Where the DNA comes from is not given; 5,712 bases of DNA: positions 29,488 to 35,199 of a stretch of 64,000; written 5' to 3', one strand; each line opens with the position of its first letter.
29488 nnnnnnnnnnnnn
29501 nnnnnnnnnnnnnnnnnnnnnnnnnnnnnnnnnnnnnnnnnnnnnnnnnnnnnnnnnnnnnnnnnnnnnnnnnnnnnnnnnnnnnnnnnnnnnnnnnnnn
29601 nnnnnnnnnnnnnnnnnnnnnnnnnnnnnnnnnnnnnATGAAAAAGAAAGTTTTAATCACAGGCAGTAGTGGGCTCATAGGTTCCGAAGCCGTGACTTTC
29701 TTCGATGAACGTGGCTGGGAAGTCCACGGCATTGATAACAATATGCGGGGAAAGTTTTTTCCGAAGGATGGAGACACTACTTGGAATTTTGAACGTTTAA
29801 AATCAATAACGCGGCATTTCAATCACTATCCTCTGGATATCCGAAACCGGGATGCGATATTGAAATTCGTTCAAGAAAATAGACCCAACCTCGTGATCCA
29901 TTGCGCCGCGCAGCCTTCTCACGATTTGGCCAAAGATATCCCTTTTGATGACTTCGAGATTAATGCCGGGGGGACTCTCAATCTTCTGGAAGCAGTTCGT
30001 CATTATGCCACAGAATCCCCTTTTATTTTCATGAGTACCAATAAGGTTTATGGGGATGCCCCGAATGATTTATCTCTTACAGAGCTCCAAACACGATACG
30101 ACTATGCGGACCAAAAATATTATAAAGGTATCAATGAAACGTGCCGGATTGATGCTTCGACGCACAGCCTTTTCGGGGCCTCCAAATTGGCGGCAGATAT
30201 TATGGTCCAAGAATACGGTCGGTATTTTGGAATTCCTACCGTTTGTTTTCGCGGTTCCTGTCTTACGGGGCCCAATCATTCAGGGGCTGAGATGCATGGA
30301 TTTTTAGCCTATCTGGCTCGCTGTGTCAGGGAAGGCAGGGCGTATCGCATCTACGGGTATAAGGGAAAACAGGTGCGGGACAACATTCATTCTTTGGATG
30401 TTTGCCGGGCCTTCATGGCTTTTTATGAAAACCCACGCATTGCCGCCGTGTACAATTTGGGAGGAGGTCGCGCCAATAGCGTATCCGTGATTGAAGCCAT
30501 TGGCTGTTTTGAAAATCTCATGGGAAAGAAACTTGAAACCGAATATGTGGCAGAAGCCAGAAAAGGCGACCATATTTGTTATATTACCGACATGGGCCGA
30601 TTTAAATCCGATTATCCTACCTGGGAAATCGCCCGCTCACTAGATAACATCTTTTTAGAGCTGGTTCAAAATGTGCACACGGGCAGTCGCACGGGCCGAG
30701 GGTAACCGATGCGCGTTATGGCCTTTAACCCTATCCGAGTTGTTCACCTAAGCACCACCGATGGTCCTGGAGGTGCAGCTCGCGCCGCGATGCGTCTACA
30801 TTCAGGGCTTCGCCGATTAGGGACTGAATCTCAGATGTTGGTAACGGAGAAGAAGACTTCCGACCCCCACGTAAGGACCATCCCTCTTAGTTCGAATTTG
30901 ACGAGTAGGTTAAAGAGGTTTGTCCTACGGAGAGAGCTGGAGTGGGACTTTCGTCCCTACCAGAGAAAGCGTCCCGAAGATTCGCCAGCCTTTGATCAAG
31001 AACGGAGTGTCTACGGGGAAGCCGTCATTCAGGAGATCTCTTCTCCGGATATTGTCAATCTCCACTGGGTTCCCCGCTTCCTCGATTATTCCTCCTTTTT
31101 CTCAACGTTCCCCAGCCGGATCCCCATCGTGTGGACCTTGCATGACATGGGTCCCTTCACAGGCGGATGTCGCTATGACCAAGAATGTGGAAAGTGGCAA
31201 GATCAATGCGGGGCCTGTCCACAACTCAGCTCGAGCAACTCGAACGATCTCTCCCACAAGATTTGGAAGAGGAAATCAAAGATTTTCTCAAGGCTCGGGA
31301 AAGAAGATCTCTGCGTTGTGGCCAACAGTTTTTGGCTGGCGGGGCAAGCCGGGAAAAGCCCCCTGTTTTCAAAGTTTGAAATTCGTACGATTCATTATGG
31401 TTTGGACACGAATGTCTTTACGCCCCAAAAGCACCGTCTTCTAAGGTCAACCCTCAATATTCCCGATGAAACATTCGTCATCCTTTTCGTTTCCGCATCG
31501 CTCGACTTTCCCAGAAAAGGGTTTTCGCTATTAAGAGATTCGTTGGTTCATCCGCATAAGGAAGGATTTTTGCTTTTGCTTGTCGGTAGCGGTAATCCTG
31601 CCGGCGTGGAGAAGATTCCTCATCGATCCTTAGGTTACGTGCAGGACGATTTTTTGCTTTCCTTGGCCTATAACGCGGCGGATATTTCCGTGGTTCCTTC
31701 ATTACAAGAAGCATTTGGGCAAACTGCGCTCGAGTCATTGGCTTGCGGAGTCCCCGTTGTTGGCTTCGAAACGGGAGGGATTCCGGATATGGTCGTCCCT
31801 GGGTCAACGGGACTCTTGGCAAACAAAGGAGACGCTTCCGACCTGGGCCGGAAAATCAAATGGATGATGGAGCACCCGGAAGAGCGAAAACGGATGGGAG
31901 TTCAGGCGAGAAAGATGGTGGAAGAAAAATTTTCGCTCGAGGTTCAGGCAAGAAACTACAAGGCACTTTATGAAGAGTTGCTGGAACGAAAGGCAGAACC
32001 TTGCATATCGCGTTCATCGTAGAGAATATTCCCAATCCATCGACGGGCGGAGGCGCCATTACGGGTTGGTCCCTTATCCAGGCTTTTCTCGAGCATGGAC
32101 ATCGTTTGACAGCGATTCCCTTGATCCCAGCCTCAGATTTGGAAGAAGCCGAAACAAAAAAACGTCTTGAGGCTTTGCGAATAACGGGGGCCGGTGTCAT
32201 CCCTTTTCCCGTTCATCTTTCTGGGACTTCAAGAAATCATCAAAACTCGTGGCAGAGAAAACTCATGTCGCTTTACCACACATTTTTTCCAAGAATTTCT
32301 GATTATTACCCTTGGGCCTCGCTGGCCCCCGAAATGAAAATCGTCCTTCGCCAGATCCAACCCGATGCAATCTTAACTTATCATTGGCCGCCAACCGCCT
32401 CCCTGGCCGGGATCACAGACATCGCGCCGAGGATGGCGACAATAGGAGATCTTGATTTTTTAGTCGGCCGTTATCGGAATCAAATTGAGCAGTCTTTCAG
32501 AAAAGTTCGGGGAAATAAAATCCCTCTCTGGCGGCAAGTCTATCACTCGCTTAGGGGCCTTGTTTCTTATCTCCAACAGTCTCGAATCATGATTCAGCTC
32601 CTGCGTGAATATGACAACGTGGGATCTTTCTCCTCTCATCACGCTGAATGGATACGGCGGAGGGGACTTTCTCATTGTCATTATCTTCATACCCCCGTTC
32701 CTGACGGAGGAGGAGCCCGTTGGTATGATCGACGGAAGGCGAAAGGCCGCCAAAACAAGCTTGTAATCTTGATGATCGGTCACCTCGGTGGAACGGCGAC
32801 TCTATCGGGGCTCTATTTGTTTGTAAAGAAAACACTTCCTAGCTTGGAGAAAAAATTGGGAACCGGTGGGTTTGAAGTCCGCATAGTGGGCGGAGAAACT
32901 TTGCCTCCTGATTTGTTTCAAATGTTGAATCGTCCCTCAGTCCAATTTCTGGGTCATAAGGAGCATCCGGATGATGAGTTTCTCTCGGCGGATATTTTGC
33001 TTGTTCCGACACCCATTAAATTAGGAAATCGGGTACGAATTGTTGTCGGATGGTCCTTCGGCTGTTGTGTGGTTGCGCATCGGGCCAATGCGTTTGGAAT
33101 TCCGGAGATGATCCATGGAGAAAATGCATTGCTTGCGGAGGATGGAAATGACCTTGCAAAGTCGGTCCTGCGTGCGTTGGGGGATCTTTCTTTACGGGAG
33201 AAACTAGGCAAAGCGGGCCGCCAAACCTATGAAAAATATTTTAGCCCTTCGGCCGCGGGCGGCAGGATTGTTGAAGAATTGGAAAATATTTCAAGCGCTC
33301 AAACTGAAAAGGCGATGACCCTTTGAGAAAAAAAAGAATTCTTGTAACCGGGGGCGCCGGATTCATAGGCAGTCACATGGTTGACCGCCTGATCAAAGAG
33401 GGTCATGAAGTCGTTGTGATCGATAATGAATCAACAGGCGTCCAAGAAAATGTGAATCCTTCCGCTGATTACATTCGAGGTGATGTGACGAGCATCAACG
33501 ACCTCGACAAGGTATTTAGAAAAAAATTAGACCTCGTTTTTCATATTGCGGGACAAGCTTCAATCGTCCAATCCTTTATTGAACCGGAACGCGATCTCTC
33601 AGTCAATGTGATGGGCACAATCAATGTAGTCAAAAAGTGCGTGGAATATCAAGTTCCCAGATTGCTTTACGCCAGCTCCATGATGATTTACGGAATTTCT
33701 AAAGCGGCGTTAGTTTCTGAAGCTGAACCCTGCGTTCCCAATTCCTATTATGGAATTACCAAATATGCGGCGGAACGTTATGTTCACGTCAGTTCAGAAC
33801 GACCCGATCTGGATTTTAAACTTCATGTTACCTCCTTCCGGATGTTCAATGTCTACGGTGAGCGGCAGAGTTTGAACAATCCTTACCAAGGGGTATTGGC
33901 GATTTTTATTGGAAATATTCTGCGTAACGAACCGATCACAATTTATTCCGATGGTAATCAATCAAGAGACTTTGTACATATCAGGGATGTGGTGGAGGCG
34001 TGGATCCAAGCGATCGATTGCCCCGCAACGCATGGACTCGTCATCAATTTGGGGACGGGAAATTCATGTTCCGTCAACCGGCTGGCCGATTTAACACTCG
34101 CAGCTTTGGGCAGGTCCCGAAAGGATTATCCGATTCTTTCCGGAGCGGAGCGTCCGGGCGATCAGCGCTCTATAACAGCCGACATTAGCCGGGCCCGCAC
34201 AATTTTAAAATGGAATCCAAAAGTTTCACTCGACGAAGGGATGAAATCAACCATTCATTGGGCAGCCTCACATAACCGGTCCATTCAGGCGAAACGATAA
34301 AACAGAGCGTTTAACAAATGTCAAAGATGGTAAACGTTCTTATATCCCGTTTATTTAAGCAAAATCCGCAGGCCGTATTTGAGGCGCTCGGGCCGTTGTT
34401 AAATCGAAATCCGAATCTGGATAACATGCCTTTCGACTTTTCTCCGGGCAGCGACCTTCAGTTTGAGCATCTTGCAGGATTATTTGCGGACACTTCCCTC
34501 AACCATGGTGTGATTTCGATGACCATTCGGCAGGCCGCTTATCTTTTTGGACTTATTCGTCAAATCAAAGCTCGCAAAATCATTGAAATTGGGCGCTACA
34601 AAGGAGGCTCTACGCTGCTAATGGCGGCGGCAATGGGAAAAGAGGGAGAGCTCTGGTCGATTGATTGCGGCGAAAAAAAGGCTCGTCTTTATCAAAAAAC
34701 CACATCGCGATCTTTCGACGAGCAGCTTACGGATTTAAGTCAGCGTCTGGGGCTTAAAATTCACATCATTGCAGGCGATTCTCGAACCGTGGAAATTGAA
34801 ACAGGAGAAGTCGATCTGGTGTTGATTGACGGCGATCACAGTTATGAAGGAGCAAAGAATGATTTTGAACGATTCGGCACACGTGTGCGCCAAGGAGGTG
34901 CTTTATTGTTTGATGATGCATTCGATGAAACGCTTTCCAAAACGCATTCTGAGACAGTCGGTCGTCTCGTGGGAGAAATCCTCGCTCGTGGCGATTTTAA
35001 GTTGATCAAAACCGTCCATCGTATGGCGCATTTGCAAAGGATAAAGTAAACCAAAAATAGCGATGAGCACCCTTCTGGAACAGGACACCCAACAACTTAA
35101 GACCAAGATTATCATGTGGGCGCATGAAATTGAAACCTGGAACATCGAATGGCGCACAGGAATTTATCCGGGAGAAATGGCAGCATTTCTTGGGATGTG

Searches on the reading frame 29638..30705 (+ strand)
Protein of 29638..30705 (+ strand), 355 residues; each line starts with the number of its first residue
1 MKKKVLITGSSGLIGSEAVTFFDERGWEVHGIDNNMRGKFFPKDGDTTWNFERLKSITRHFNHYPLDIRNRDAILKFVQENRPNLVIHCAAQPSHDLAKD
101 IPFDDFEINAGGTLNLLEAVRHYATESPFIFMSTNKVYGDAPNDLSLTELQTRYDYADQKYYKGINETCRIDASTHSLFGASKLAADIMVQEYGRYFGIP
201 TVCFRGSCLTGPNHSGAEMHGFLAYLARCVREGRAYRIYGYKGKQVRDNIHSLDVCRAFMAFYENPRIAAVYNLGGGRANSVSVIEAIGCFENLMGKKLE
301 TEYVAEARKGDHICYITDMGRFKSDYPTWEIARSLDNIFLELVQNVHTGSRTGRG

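Call 6: search_protein_families(library=pfam, proteins=[window:29638-30705:+], max_evalue=0.01)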
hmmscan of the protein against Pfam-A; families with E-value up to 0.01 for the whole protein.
window:29638-30705:+ (355 aa): 5 families
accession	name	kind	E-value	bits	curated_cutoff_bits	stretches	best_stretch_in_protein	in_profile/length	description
PF01370.27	Epimerase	-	9.4e-44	150.1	20.9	1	5-275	1-240/240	NAD dependent epimerase/dehydratase family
PF16363.11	GDP_Man_Dehyd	-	1.3e-27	97.6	27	1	6-284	1-257/332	GDP-mannose 4,6 dehydratase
PF04321.23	RmlD_sub_bind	-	1.1e-14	54.6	27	1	4-141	2-108/287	RmlD substrate binding domain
PF07993.18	NAD_binding_4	-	2.7e-08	33.7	20.1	1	84-245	90-245/258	Male sterility protein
PF02719.21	Polysacc_synt_2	-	5.5e-08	32.8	20.2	1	5-137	1-131/293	Polysaccharide biosynthesis protein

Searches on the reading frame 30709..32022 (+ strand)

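Call 6: search_protein_families(library=pfam, proteins=[window:30709-32022:+], max_evalue=0.01)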
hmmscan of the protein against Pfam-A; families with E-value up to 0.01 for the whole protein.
window:30709-32022:+ (437 aa): 5 families
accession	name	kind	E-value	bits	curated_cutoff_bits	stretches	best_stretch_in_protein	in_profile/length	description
PF00534.26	Glycos_transf_1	-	8.6e-23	81.2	26.4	1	250-403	10-172/172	Glycosyl transferases group 1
PF13692.12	Glyco_trans_1_4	-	7.4e-21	75.3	27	1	256-388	2-141/142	Glycosyl transferases group 1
PF13524.12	Glyco_trans_1_2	-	6.3e-08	33.1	25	1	320-416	43-141/144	Glycosyl transferase-like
PF20706.3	GT4-conflict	-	1.1e-06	28.3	26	1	313-409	271-377/385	Family 4 Glycosyltransferase in conflict systems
PF13439.12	Glyco_transf_4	-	0.0001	22.8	28.5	1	20-235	1-169/170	Glycosyltransferase Family 4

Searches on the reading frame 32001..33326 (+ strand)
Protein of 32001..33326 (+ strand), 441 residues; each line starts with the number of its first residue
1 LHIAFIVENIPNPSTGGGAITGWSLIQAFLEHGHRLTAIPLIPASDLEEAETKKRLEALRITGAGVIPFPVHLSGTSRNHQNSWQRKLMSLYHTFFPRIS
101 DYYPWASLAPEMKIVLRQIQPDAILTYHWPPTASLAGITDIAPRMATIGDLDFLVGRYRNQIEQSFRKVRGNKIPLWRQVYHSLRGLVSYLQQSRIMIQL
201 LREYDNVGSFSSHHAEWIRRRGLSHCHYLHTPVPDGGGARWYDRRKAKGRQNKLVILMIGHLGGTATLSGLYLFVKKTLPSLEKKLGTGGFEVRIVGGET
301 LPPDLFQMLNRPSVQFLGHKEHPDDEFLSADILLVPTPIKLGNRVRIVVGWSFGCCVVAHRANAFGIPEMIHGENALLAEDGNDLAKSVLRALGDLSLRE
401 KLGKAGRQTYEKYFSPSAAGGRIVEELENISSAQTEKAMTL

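Call 33: search_protein_families(library=pfam, proteins=[window:32001-33326:+], max_evalue=0.001)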
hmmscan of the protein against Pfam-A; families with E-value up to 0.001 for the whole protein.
window:32001-33326:+ (441 aa): 2 families
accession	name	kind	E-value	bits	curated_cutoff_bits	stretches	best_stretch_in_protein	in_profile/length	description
PF13692.12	Glyco_trans_1_4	-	4.6e-13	50.1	27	1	255-395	3-142/142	Glycosyl transferases group 1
PF13524.12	Glyco_trans_1_2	-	9.2e-05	22.9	25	1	340-416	60-135/144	Glycosyl transferase-like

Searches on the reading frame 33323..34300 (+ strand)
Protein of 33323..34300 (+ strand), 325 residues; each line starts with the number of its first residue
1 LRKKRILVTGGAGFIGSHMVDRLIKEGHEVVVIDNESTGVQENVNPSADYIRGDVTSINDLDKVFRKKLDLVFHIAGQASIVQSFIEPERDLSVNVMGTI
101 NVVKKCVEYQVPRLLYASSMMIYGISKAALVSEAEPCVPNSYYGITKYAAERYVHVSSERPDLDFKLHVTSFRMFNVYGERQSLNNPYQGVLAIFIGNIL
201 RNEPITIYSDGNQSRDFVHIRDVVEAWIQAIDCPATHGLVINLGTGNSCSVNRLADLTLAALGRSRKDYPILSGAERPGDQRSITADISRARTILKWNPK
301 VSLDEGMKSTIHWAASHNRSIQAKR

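Call 33: search_protein_families(library=pfam, proteins=[window:33323-34300:+], max_evalue=0.001)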
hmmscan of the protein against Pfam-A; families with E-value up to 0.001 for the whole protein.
window:33323-34300:+ (325 aa): 12 families
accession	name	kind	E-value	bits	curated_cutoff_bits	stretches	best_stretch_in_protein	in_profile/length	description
PF01370.27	Epimerase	-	2.1e-58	198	20.9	1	6-244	1-240/240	NAD dependent epimerase/dehydratase family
PF16363.11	GDP_Man_Dehyd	-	8.1e-49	167.3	27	1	7-309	1-331/332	GDP-mannose 4,6 dehydratase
PF01073.25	3Beta_HSD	-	2.5e-27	96.1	22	1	7-230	1-228/280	3-beta hydroxysteroid dehydrogenase/isomerase family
PF02719.21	Polysacc_synt_2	-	1.3e-17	64.3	20.2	1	6-280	1-267/293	Polysaccharide biosynthesis protein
PF04321.23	RmlD_sub_bind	-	1.9e-15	57.2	27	1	5-160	2-142/287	RmlD substrate binding domain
PF13460.12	NAD_binding_10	-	2.2e-11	44.4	27.2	1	10-157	1-134/184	NAD(P)H-binding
PF07993.18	NAD_binding_4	-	2.4e-09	37.2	20.1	1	66-180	86-210/258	Male sterility protein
PF00106.31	adh_short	-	8.1e-09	35.7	26.6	1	4-109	1-122/195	short chain dehydrogenase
PF05368.20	NmrA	-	3e-07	30.8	27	1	3-123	2-111/298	NmrA-like family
PF02254.24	TrkA_N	-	3.6e-05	24.5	23.8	1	11-72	5-66/116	TrkA-N domain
PF13561.12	adh_short_C2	-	0.00015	21.9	27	1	15-154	8-154/236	Enoyl-(Acyl carrier protein) reductase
PF03446.21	NAD_binding_2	-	0.00041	20.8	21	1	11-93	6-80/161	NAD binding domain of 6-phosphogluconate dehydrogenase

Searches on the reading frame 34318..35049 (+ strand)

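Call 34: search_protein_families(library=pfam, proteins=[window:34318-35049:+], max_evalue=0.001)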
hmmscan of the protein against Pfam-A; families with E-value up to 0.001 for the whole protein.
window:34318-35049:+ (243 aa): 2 families
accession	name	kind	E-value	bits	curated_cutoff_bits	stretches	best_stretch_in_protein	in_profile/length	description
PF13578.12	Methyltransf_24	-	3.8e-17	63.5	26.3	1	89-200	1-104/105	Methyltransferase domain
PF01596.23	Methyltransf_3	-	6.9e-10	39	22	1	65-202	23-156/204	O-methyltransferase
